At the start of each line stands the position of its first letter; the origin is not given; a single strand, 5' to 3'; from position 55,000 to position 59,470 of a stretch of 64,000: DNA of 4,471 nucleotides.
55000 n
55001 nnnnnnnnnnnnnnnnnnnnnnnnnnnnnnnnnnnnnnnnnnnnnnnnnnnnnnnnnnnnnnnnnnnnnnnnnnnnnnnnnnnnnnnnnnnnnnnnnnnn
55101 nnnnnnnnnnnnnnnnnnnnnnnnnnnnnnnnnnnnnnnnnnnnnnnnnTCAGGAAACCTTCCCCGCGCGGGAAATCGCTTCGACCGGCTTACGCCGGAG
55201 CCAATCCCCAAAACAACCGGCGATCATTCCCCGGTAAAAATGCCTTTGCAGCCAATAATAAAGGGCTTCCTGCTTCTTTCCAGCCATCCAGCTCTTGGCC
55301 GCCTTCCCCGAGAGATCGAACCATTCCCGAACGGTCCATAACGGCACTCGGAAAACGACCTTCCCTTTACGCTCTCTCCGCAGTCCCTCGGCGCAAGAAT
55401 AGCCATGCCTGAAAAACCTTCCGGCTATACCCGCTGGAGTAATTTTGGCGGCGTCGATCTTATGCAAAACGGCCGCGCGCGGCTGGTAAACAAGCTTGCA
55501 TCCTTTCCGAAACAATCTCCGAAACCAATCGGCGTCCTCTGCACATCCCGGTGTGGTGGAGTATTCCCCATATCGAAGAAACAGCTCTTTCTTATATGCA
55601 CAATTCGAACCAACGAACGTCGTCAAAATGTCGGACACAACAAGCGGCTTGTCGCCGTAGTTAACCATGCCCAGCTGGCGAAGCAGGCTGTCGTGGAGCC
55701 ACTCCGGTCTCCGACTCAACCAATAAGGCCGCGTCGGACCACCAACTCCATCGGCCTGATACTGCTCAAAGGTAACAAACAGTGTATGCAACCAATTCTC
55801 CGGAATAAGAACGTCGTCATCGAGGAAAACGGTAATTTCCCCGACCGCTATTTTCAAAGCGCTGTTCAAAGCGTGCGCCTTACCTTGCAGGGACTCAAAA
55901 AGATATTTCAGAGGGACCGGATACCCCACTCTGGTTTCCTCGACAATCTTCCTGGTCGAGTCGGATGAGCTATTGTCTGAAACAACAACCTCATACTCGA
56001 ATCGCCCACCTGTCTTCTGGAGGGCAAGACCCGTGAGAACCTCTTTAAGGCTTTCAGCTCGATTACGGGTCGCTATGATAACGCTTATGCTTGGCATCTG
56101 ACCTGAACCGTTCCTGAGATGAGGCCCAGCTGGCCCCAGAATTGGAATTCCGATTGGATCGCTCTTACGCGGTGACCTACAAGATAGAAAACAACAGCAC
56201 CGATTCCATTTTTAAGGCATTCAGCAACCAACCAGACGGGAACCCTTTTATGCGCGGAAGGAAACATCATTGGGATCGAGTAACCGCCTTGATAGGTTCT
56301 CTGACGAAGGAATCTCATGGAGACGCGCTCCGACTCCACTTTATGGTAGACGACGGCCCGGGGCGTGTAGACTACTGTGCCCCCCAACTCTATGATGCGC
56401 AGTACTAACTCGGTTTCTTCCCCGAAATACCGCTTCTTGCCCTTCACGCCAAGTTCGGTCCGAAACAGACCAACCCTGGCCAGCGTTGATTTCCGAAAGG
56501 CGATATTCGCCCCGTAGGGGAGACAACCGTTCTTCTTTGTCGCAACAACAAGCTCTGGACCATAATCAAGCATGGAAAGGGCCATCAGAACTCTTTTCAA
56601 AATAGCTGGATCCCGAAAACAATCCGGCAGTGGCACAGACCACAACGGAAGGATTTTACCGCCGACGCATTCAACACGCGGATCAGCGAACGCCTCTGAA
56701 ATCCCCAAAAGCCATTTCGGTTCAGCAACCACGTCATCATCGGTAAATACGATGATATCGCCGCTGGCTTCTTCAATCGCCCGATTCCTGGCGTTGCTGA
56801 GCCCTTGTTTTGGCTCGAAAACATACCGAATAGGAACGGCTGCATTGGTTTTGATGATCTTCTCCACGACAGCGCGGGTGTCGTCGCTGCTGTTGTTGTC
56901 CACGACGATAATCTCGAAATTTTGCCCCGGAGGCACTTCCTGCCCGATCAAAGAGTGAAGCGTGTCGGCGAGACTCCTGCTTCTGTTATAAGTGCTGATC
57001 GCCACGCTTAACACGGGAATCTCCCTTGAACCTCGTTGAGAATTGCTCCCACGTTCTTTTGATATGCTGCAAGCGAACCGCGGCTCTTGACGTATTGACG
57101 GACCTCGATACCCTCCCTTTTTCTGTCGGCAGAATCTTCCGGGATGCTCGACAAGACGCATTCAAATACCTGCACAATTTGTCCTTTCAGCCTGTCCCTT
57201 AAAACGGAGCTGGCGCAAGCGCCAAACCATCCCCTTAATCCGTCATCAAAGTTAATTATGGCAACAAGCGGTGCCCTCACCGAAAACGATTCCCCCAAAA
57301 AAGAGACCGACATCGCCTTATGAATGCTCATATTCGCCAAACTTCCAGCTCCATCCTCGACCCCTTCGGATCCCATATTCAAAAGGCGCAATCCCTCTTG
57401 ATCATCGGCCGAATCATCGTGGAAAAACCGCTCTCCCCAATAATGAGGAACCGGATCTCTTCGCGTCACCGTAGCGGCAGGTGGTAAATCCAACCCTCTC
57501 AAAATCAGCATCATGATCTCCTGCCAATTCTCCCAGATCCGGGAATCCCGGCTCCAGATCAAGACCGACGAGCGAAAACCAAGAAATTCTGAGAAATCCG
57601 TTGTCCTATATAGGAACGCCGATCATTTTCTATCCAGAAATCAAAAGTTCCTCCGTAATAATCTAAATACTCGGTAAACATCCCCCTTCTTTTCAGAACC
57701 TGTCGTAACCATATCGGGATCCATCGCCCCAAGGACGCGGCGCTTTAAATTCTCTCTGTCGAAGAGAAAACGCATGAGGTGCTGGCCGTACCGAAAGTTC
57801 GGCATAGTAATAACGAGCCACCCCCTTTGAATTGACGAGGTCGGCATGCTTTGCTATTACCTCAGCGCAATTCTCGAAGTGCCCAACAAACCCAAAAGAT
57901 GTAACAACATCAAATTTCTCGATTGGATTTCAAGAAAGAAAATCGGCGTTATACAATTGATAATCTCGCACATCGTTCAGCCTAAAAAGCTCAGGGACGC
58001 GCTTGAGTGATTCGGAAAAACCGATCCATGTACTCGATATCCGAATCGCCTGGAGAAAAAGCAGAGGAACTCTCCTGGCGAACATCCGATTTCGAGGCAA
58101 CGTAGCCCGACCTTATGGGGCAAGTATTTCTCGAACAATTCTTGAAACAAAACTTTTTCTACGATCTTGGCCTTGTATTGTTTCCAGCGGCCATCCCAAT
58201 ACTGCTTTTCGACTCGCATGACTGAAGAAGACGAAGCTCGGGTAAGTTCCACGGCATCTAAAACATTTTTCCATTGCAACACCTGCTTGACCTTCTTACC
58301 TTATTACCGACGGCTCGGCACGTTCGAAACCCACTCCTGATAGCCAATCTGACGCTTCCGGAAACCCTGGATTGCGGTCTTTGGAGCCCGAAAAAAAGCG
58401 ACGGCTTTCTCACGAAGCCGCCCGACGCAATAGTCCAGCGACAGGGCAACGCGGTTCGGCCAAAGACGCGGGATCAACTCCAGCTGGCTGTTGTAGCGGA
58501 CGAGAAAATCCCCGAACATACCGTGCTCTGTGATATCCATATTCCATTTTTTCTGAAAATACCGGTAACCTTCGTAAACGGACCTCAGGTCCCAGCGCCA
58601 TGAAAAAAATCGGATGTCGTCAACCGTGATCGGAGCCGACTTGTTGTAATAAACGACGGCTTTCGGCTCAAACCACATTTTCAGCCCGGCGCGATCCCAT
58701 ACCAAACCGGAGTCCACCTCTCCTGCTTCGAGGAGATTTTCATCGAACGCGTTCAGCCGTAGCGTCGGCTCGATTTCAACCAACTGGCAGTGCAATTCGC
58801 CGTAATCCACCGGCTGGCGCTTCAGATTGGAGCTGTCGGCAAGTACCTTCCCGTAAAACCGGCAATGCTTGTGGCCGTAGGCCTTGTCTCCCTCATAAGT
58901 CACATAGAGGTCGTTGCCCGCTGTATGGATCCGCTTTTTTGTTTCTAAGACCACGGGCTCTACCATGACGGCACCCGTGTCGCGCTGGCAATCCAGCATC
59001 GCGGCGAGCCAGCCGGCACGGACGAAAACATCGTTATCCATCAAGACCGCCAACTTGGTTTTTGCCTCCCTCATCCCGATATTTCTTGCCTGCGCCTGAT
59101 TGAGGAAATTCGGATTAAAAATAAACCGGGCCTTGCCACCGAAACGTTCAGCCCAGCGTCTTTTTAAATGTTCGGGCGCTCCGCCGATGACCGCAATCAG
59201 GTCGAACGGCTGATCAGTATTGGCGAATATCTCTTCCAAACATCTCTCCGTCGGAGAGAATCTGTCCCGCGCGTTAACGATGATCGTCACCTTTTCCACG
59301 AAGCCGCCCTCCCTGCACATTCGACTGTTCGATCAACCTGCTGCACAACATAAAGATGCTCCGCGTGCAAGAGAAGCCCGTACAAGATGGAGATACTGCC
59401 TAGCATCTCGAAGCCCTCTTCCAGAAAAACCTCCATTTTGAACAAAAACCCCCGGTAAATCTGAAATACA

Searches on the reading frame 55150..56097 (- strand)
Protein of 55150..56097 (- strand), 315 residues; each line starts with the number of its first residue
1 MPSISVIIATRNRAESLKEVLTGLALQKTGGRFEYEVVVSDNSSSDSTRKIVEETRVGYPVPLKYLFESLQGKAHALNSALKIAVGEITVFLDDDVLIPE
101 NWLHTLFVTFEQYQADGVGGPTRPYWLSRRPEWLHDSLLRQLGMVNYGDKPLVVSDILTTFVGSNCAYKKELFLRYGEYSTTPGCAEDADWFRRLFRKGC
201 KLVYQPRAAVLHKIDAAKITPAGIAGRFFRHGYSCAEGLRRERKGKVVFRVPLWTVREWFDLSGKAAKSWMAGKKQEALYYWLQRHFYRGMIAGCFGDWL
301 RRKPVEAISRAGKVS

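Call 54: search_protein_families(library=pfam, proteins=[window:55150-56097:-], max_evalue=0.00001)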
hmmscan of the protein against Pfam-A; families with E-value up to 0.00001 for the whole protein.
window:55150-56097:- (315 aa): 3 families
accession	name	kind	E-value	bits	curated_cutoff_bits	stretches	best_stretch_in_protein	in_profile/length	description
PF00535.33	Glycos_transf_2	-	2.4e-24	86.6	23.3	1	5-174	1-165/168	Glycosyl transferase family 2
PF13641.12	Glyco_tranf_2_3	-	8.8e-19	68.9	27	1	2-212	1-211/230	Glycosyltransferase like family 2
PF13632.12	Glyco_trans_2_3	-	7.2e-06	26.4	27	0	90-239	3-147/198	Glycosyl transferase family group 2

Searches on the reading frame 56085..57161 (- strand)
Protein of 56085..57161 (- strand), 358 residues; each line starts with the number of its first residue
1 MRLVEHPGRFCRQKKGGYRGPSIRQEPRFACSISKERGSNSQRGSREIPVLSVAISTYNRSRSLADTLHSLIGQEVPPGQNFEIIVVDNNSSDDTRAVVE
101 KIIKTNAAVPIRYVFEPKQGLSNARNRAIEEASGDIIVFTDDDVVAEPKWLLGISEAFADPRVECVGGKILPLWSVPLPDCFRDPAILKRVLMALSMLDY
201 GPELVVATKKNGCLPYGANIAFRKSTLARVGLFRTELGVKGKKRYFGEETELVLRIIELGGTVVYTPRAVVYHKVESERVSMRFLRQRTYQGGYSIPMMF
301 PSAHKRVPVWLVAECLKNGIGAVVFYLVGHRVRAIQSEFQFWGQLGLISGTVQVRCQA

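Call 54: search_protein_families(library=pfam, proteins=[window:56085-57161:-], max_evalue=0.00001)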
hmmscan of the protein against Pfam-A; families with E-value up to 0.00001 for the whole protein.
window:56085-57161:- (358 aa): 4 families
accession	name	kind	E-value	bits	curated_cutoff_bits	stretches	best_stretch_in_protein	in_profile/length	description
PF00535.33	Glycos_transf_2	-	2.1e-30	106.3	23.3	1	52-170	1-115/168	Glycosyl transferase family 2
PF13641.12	Glyco_tranf_2_3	-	1.3e-19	71.6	27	1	51-287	3-223/230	Glycosyltransferase like family 2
PF10111.15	Glyco_tranf_2_2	-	1.4e-08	35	27.3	1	79-145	27-93/276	Glycosyltransferase like family 2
PF13632.12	Glyco_trans_2_3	-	1.1e-07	32.3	27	1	136-317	1-165/198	Glycosyl transferase family group 2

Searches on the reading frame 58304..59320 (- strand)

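Call 70: search_protein_families(library=pfam, proteins=[window:58304-59320:-], max_evalue=0.00001)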
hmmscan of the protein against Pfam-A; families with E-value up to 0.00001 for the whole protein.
window:58304-59320:- (338 aa): 1 family
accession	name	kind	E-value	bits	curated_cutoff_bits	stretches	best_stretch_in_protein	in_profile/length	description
PF00535.33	Glycos_transf_2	-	1.1e-10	42.1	23.3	1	12-120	1-111/168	Glycosyl transferase family 2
